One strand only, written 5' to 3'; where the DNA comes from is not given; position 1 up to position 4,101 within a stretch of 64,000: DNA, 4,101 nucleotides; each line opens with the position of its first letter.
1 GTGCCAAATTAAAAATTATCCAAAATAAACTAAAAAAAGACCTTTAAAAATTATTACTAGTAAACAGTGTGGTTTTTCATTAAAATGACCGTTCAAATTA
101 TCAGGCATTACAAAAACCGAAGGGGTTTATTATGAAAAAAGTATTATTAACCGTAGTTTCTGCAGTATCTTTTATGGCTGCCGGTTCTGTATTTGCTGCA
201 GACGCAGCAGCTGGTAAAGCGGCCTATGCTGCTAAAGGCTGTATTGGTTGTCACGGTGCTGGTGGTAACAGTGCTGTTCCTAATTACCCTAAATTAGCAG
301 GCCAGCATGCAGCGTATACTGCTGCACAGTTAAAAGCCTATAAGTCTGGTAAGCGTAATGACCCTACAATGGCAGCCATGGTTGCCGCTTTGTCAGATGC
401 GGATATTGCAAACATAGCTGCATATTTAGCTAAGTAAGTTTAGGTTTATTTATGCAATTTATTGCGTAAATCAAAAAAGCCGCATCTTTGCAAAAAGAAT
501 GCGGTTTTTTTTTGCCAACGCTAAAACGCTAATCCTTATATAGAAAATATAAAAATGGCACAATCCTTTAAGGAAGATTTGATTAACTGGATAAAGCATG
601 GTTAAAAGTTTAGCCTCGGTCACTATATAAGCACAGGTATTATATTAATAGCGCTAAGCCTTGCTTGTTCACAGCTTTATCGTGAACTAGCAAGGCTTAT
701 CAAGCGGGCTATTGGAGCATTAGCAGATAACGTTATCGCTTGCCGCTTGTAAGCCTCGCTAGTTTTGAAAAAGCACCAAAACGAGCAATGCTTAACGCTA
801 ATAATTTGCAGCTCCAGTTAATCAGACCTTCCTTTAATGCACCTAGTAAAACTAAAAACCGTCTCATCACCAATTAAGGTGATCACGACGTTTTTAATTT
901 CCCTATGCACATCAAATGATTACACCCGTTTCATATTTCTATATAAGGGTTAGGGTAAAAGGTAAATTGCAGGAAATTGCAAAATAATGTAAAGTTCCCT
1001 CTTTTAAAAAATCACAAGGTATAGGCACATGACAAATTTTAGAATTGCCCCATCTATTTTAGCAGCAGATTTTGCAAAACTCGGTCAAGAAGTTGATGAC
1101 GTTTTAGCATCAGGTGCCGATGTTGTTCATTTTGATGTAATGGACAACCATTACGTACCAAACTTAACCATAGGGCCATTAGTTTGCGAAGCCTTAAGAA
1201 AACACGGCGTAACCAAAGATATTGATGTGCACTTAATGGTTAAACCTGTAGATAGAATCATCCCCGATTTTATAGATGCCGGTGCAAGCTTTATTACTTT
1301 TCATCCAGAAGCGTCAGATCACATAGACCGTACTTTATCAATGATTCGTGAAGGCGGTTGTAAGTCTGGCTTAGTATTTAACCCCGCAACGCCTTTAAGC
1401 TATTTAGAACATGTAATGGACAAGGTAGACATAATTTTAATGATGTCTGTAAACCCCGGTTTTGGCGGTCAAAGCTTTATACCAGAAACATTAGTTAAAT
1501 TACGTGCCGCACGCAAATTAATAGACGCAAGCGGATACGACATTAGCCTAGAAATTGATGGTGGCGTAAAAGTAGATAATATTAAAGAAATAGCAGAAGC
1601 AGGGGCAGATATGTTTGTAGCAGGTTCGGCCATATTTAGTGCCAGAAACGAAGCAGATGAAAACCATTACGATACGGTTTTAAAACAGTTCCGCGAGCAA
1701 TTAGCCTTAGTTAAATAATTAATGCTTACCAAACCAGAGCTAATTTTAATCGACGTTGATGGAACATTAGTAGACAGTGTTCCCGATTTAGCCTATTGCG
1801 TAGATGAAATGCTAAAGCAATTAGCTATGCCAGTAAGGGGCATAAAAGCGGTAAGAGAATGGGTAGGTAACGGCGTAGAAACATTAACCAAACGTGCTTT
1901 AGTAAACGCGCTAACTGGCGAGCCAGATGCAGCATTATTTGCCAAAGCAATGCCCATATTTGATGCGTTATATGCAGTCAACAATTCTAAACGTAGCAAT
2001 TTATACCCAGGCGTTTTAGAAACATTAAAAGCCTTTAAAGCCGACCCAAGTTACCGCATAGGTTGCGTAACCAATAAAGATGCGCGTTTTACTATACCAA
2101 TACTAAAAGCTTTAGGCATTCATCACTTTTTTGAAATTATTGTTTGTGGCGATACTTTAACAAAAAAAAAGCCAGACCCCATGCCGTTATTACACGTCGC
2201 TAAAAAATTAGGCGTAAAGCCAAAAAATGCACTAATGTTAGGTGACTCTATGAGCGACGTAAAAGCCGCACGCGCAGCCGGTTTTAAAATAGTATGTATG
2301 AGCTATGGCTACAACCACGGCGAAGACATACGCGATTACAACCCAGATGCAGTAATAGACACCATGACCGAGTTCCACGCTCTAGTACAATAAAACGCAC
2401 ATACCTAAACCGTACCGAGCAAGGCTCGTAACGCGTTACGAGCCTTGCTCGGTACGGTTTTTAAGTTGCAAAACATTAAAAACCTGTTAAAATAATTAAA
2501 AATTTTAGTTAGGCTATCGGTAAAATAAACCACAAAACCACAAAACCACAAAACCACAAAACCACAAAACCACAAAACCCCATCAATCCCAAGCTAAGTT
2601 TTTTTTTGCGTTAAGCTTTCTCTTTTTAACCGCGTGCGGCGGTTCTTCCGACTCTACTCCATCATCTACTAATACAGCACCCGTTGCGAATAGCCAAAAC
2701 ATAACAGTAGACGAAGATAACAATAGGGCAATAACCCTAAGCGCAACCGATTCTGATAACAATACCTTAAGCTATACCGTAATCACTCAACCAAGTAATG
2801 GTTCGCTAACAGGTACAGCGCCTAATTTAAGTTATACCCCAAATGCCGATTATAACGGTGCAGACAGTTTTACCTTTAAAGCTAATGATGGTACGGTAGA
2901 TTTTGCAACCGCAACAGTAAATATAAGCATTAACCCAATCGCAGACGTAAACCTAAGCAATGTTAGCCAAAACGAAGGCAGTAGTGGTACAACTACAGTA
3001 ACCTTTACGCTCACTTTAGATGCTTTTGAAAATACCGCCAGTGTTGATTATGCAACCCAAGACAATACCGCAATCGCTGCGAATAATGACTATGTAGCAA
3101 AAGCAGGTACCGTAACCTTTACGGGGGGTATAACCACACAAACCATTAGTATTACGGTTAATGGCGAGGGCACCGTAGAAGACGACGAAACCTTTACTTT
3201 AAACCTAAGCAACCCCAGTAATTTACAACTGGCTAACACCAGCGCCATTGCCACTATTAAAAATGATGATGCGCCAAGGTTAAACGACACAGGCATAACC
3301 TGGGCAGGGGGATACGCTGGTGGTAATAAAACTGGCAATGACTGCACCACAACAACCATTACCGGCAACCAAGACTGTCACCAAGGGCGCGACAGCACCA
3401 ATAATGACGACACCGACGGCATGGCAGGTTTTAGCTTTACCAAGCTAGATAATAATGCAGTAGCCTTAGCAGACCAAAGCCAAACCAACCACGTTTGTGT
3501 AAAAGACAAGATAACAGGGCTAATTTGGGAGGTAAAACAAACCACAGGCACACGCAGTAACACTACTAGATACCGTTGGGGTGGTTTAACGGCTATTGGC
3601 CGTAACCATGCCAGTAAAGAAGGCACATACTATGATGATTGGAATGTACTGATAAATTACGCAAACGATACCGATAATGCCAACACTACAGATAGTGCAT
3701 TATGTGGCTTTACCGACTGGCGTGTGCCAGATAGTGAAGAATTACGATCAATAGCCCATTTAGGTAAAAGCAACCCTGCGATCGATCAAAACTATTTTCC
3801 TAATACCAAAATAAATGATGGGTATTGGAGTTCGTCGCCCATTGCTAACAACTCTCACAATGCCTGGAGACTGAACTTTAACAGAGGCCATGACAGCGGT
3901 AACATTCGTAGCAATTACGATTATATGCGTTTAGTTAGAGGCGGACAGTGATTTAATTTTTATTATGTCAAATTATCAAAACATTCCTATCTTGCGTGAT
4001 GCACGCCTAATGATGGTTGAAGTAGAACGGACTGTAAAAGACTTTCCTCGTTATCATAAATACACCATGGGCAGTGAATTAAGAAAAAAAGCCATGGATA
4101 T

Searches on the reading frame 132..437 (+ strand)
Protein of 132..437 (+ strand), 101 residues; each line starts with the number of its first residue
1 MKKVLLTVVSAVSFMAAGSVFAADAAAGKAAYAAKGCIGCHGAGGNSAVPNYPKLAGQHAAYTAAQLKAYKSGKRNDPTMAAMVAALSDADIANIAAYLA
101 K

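Call 23: search_protein_families(library=pfam, proteins=[window:132-437:+], max_evalue=0.000001)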
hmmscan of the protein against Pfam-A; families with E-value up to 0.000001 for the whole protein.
window:132-437:+ (101 aa): 2 families
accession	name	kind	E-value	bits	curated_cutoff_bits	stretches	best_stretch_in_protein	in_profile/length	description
PF00034.26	Cytochrom_C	-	1.2e-14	55.8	21.3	1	25-100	1-87/90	Cytochrome c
PF13442.11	Cytochrome_CBB3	-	2.5e-11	44.1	27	1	23-99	1-68/68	Cytochrome C oxidase, cbb3-type, subunit III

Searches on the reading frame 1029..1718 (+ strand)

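Call 23: search_protein_families(library=pfam, proteins=[window:1029-1718:+], max_evalue=0.000001)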
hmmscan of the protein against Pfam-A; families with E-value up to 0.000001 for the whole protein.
window:1029-1718:+ (229 aa): 1 family
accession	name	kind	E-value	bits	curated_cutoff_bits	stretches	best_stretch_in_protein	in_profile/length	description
PF00834.25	Ribul_P_3_epim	-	1.2e-87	292.9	21.1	1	6-203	2-198/198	Ribulose-phosphate 3 epimerase family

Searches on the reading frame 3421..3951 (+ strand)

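Call 23: search_protein_families(library=pfam, proteins=[window:3421-3951:+], max_evalue=0.000001)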
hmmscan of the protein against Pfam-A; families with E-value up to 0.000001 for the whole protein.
window:3421-3951:+ (176 aa): 1 family
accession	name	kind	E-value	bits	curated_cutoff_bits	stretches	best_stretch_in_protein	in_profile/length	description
PF07603.17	Lcl_C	-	5.8e-28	98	34.9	1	26-173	2-117/117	Lcl C-terminal domain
